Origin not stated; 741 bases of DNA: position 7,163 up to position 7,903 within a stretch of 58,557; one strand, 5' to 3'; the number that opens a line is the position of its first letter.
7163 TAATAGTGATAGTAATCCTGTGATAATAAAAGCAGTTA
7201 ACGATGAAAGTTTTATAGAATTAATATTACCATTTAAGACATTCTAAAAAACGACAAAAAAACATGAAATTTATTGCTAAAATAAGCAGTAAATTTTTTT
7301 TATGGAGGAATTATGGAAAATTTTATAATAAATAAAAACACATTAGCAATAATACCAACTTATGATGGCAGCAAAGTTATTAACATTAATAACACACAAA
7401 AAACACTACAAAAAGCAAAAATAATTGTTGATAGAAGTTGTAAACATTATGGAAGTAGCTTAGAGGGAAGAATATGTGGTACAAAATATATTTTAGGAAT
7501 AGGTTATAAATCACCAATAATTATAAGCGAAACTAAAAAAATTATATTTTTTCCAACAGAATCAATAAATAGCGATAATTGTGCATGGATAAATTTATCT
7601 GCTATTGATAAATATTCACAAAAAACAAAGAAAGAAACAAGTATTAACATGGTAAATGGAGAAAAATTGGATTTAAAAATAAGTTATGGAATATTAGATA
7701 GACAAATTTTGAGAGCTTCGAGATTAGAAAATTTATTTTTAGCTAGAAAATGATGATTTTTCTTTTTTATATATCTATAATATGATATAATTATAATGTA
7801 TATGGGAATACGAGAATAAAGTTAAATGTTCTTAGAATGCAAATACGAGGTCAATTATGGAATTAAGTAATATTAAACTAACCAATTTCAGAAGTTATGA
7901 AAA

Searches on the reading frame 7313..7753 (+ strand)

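Call 7: search_protein_families(library=ncbifam, proteins=[window:7313-7753:+])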
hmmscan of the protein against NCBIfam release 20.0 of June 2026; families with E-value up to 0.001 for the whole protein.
window:7313-7753:+ (146 aa): 0 families

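Call 39: search_protein_families(library=pfam, proteins=[window:7313-7753:+])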
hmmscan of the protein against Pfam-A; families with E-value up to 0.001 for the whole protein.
window:7313-7753:+ (146 aa): 1 family
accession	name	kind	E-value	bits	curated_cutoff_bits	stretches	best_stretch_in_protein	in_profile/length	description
PF06338.17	ComK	-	1.1e-38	132.8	22.3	1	1-141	1-146/152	ComK protein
